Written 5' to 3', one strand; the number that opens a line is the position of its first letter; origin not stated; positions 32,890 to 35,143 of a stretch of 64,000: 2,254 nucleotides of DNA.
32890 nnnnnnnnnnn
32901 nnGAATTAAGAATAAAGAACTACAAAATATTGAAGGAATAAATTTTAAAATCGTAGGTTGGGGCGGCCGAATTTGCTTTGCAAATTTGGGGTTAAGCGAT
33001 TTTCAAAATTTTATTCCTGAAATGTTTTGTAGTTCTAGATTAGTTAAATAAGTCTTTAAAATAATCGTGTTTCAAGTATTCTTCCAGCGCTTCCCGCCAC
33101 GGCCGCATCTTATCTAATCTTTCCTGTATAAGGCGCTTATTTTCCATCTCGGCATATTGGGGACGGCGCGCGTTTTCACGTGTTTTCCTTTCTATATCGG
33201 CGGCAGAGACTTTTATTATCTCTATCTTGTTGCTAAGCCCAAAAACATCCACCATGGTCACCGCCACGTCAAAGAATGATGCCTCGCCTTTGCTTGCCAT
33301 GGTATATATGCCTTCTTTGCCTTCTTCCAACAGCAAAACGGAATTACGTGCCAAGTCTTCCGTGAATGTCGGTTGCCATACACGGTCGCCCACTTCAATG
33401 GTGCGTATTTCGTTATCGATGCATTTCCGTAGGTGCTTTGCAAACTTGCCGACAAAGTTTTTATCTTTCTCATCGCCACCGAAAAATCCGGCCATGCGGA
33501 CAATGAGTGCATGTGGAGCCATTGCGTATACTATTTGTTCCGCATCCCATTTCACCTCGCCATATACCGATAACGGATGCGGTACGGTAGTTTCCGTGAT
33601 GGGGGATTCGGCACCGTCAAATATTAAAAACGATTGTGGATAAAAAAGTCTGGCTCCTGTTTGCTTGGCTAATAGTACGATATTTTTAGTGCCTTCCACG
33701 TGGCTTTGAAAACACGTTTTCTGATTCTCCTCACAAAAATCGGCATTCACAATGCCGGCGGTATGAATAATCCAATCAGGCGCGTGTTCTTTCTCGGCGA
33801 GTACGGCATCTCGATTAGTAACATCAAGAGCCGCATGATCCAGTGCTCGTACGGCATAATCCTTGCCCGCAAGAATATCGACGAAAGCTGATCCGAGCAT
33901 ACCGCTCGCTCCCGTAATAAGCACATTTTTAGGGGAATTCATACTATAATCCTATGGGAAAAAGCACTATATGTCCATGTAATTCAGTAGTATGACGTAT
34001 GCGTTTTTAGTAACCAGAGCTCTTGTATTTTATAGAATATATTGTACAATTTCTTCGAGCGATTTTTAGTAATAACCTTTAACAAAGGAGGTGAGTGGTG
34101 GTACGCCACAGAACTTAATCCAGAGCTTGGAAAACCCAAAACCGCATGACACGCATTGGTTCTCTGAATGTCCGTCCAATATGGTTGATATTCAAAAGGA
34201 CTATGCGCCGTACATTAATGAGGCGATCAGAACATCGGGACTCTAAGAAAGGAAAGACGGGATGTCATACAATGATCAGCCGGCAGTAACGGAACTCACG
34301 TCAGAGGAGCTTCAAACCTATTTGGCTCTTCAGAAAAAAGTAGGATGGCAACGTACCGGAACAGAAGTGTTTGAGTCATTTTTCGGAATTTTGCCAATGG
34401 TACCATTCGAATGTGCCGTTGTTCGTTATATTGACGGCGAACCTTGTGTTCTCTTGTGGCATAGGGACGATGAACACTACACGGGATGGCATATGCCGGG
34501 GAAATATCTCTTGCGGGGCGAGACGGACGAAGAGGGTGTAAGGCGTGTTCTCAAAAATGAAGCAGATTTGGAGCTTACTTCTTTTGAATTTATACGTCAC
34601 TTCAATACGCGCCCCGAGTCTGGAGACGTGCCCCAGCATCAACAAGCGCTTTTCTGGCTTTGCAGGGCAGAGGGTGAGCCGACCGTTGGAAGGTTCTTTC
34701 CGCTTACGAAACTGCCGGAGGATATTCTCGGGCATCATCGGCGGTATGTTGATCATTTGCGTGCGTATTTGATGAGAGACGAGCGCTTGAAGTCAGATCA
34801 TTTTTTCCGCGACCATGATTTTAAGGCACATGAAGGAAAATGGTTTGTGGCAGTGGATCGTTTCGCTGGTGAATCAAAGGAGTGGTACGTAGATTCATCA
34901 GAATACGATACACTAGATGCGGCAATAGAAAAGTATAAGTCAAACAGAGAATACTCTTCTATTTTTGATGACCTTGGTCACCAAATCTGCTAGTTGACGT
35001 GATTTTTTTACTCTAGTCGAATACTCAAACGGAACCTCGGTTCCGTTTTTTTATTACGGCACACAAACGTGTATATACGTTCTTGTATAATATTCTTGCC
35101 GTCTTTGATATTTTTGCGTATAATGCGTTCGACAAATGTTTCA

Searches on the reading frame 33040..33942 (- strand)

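Call 12: search_protein_families(library=pfam, proteins=[window:33040-33942:-], max_evalue=0.001)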
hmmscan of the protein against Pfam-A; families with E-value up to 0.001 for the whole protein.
window:33040-33942:- (300 aa): 7 families
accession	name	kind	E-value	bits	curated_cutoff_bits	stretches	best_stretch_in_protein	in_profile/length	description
PF04321.23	RmlD_sub_bind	-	1.3e-50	172.6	27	1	6-292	2-284/287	RmlD substrate binding domain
PF01370.27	Epimerase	-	1.9e-24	86.9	20.9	1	7-211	1-235/240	NAD dependent epimerase/dehydratase family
PF16363.11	GDP_Man_Dehyd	-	2.8e-08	34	27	1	51-247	72-279/332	GDP-mannose 4,6 dehydratase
PF02719.21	Polysacc_synt_2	-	2.6e-05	24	20.2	0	39-99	61-122/293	Polysaccharide biosynthesis protein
PF01073.25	3Beta_HSD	-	3.6e-05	23.4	22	0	38-140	51-159/280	3-beta hydroxysteroid dehydrogenase/isomerase family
PF07993.18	NAD_binding_4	-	6.4e-05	22.7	20.1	0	56-118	90-151/258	Male sterility protein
PF05368.20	NmrA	-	0.00083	19.5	27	0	5-102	3-104/298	NmrA-like family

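Call 72: search_protein_families(library=ncbifam, proteins=[window:33040-33942:-], max_evalue=1e-8)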
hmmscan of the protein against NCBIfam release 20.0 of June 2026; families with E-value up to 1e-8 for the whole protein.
window:33040-33942:- (300 aa): 3 families
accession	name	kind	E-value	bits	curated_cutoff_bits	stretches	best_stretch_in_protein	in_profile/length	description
TIGR01214.1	rmlD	equivalog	3.2e-49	167.6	224.05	1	7-291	2-283/285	dTDP-4-dehydrorhamnose reductase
TIGR02197.1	heptose_epim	equivalog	7.1e-12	45.1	274.6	1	8-246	2-272/316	ADP-glyceromanno-heptose 6-epimerase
NF007440.0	PRK09987.1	equivalog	4e-10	39.5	308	1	40-273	39-273/299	dTDP-4-dehydrorhamnose reductase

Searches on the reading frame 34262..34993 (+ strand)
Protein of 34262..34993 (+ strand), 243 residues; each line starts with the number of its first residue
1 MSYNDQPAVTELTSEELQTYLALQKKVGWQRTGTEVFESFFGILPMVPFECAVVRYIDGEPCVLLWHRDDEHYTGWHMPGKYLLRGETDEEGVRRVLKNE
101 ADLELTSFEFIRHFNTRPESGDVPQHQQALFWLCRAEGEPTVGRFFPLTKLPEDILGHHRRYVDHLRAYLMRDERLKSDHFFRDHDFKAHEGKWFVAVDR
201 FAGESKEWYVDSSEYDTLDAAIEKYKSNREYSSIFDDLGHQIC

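Call 12: search_protein_families(library=pfam, proteins=[window:34262-34993:+], max_evalue=0.001)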
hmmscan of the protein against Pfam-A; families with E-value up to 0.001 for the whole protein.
window:34262-34993:+ (243 aa): 1 family
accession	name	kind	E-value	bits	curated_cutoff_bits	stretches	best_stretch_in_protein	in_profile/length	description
PF00293.34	NUDIX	-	9.7e-08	32.5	21.1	1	58-163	14-131/134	NUDIX domain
